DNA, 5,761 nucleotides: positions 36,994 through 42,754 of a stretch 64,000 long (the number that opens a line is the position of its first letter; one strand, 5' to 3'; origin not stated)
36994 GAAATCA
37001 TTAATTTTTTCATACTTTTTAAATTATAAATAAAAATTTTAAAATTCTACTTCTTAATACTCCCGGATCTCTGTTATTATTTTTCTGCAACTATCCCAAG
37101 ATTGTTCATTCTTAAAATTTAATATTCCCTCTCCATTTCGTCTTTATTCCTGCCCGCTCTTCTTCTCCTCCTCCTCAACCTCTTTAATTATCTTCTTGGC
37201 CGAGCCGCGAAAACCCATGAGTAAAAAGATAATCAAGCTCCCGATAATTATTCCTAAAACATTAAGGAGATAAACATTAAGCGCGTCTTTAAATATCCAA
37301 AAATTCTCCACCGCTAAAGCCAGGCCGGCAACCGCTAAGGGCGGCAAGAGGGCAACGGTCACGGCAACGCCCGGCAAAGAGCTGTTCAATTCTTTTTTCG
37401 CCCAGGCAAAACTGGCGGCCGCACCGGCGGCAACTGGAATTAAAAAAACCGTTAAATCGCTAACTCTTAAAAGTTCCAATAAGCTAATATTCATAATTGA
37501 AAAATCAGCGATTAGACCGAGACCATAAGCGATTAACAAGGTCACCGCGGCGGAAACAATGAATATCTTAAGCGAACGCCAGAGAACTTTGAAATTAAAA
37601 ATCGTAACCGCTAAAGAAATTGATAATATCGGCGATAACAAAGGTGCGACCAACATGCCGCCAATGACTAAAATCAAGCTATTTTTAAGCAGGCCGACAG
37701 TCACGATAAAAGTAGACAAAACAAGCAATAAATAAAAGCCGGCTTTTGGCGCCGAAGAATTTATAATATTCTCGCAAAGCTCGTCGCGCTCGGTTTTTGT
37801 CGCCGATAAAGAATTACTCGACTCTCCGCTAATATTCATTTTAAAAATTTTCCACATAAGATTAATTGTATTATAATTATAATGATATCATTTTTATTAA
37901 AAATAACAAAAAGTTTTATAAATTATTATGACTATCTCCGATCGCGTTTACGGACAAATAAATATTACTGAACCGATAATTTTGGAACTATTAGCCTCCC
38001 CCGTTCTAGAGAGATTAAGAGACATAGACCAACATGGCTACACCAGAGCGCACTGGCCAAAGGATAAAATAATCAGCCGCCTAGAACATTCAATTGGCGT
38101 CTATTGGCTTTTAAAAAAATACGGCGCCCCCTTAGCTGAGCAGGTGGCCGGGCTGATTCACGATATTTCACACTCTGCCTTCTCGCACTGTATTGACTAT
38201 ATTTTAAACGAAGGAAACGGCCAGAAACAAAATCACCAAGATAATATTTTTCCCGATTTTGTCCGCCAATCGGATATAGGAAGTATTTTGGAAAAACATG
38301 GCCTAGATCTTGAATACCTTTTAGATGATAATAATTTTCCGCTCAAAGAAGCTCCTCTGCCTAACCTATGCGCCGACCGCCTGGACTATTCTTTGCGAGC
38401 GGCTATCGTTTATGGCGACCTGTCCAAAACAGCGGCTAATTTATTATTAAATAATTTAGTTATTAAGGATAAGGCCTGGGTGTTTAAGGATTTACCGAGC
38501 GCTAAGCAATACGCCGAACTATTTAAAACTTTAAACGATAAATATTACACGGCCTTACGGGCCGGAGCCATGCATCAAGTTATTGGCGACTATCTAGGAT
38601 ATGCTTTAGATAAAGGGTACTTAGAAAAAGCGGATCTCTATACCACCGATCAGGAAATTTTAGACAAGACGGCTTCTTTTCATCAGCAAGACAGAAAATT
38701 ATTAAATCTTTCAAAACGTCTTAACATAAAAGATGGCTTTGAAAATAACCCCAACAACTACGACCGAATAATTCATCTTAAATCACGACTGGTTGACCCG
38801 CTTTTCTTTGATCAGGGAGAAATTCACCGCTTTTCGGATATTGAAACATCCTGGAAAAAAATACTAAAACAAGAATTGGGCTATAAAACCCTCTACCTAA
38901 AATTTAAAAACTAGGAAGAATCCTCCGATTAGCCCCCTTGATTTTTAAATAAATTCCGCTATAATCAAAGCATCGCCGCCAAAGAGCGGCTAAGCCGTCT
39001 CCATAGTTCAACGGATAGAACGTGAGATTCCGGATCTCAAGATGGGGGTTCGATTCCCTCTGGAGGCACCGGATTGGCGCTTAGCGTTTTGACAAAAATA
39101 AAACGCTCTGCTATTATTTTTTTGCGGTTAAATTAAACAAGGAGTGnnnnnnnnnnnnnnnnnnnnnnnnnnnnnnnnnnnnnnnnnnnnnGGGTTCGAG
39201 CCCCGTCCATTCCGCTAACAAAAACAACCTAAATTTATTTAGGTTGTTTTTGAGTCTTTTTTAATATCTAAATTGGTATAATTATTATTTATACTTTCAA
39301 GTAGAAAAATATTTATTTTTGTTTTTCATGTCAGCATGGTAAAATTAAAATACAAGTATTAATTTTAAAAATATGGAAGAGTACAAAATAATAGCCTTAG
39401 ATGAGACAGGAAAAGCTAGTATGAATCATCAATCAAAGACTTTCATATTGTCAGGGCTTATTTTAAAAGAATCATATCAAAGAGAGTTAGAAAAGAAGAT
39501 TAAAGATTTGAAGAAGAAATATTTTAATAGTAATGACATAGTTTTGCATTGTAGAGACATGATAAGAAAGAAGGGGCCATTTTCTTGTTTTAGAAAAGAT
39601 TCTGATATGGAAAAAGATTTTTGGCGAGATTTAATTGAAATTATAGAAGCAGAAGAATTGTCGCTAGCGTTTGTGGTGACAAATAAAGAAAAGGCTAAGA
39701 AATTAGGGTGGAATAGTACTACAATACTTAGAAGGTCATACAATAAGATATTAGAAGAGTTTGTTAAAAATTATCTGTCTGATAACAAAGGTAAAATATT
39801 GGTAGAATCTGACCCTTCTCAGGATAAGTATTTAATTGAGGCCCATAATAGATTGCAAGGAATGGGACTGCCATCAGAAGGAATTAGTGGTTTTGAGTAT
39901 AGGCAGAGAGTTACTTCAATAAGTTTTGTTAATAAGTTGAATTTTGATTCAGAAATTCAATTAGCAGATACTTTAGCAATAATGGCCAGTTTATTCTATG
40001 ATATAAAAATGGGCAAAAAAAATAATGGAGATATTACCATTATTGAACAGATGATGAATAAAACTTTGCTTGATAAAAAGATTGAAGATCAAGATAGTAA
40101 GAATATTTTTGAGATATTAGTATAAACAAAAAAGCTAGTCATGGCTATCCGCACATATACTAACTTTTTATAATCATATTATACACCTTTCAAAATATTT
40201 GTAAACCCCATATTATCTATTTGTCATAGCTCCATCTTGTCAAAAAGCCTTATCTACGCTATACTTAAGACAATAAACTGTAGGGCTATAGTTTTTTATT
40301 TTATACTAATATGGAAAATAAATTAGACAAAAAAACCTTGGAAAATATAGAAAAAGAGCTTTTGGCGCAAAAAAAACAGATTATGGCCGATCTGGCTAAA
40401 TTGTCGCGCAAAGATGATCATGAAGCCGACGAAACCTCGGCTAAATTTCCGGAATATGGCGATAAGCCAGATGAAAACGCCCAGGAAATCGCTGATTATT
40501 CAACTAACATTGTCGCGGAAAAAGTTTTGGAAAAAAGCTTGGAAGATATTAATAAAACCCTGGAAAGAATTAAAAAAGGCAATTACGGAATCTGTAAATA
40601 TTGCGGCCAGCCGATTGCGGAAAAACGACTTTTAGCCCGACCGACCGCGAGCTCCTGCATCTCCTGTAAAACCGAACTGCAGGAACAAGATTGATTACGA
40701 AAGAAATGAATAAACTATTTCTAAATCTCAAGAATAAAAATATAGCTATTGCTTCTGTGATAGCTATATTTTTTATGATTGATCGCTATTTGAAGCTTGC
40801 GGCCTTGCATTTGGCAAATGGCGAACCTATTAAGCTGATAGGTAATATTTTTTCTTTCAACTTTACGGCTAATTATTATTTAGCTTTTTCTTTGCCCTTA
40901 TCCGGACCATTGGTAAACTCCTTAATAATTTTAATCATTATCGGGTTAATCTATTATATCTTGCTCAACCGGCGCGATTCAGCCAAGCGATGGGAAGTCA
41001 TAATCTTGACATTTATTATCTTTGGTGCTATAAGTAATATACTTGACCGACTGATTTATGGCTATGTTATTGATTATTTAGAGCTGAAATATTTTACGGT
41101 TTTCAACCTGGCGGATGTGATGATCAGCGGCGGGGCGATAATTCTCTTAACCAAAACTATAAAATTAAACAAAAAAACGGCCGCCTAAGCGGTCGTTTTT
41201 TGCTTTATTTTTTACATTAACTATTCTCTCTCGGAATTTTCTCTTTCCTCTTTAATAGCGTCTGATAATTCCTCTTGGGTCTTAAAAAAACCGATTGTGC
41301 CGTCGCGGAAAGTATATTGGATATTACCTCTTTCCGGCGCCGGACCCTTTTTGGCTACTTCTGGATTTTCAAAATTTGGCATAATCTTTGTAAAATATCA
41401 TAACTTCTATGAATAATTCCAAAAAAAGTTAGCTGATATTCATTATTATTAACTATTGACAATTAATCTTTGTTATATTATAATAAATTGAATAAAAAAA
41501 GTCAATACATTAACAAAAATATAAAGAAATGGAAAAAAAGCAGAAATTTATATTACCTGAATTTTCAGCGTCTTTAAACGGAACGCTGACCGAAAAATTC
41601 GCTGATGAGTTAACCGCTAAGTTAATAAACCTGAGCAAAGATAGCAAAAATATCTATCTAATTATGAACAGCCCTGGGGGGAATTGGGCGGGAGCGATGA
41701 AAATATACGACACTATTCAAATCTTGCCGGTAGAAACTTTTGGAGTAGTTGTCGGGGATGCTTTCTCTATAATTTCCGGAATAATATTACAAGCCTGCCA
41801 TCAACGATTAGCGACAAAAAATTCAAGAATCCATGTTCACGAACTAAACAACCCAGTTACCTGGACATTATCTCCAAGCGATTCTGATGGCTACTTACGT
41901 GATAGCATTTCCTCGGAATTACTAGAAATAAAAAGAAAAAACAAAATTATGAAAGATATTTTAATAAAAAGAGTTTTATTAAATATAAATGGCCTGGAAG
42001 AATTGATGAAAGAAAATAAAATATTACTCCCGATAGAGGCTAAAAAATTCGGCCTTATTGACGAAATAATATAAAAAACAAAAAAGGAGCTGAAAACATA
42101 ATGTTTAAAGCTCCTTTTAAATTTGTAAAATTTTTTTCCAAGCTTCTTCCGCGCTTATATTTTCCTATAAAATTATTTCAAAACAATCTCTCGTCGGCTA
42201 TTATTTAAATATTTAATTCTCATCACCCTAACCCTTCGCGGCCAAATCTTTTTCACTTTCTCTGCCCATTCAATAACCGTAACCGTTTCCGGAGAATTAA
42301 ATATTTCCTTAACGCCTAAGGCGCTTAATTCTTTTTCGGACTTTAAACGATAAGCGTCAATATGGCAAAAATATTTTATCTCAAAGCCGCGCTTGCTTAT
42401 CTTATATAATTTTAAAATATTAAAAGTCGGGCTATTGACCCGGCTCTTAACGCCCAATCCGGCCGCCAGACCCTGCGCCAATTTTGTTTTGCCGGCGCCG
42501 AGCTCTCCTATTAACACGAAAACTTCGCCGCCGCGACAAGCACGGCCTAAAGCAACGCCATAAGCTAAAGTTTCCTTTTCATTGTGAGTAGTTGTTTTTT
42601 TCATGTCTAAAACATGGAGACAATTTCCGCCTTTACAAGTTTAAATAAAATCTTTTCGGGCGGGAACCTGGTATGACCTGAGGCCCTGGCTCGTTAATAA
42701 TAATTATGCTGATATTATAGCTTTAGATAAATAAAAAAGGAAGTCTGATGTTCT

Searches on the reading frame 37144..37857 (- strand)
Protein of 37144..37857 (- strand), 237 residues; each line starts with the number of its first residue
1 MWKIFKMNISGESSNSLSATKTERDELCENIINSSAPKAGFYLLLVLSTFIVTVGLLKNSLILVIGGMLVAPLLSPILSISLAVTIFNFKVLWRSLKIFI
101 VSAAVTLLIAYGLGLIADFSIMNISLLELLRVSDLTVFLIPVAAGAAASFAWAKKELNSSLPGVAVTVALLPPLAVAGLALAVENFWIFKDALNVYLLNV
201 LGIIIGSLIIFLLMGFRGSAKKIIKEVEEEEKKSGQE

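Call 26: search_protein_families(library=pfam, proteins=[window:37144-37857:-], max_evalue=0.0001)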
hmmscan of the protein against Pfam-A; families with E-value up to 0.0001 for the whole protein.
window:37144-37857:- (237 aa): 1 family
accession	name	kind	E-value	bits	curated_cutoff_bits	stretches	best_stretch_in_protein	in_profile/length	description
PF04087.19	DUF389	-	4.5e-27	95.2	23.9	1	68-205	1-137/137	Domain of unknown function (DUF389)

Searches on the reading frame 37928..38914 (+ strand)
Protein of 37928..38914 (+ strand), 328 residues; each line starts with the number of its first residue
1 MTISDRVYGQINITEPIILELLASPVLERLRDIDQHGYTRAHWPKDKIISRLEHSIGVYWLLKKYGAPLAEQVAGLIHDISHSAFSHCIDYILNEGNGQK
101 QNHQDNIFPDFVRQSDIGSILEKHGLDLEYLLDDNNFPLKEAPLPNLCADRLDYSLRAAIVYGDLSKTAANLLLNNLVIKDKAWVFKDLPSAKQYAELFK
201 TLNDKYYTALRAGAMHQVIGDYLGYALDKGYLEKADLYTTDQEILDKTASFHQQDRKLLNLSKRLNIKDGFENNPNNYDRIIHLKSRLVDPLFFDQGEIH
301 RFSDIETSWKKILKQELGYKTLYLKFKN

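Call 26: search_protein_families(library=pfam, proteins=[window:37928-38914:+], max_evalue=0.0001)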
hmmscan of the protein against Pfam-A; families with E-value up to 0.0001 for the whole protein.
window:37928-38914:+ (328 aa): 1 family
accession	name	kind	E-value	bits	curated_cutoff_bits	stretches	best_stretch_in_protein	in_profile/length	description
PF01966.28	HD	-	1.1e-05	26.1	22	1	51-106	1-61/116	HD domain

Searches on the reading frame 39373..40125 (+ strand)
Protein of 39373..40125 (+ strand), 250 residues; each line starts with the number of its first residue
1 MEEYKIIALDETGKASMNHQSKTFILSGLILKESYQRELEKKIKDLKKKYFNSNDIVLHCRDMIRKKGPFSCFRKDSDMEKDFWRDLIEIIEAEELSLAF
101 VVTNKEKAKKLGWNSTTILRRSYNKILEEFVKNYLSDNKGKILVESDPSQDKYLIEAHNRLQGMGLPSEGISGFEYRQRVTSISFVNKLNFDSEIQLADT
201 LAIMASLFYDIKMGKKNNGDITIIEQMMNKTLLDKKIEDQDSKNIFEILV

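Call 26: search_protein_families(library=pfam, proteins=[window:39373-40125:+], max_evalue=0.0001)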
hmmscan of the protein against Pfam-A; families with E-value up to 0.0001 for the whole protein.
window:39373-40125:+ (250 aa): 1 family
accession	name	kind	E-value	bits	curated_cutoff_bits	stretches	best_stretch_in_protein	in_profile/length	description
PF12686.12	DUF3800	-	1.4e-07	32.8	21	1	9-202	4-143/149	Protein of unknown function (DUF3800)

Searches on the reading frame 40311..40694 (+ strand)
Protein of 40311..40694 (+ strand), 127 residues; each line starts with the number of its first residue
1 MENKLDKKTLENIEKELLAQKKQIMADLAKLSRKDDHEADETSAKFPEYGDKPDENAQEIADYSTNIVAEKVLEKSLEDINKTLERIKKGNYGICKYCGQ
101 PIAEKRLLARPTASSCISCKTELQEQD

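Call 27: search_protein_families(library=pfam, proteins=[window:40311-40694:+], max_evalue=0.0001)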
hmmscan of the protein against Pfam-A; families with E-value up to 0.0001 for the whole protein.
window:40311-40694:+ (127 aa): 1 family
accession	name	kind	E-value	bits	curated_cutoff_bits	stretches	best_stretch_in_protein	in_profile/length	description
PF01258.23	zf-dskA_traR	-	1.8e-10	41.1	24.9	1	90-123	1-34/36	Prokaryotic dksA/traR C4-type zinc finger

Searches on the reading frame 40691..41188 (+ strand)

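Call 27: search_protein_families(library=pfam, proteins=[window:40691-41188:+], max_evalue=0.0001)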
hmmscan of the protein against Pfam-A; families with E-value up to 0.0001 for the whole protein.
window:40691-41188:+ (165 aa): 1 family
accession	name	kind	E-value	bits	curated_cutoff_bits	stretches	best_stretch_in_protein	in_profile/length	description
PF01252.23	Peptidase_A8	-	6.9e-26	91.6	25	1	23-156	1-140/142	Signal peptidase (SPase) II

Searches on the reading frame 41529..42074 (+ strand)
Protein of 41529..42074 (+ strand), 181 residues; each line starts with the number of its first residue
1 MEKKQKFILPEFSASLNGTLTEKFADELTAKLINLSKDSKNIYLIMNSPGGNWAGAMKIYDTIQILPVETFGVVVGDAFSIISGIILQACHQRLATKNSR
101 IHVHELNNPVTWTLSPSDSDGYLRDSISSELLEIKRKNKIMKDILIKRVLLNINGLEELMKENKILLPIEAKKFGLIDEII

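Call 27: search_protein_families(library=pfam, proteins=[window:41529-42074:+], max_evalue=0.0001)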
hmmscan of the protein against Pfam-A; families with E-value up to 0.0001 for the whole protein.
window:41529-42074:+ (181 aa): 1 family
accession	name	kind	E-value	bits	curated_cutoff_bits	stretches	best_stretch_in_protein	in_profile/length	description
PF00574.28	CLP_protease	-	2.3e-21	76.9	20.2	1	8-181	13-179/182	Clp protease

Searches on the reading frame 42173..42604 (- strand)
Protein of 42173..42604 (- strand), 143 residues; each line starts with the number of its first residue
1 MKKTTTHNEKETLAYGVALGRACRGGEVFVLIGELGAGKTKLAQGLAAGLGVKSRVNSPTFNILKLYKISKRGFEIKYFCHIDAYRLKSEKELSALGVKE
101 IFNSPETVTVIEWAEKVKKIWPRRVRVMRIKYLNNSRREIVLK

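Call 27: search_protein_families(library=pfam, proteins=[window:42173-42604:-], max_evalue=0.0001)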
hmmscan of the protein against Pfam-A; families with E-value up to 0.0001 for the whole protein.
window:42173-42604:- (143 aa): 1 family
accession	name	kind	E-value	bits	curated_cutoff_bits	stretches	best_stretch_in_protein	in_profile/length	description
PF02367.23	TsaE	-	3.1e-34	118.1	26.6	1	7-139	2-127/128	Threonylcarbamoyl adenosine biosynthesis protein TsaE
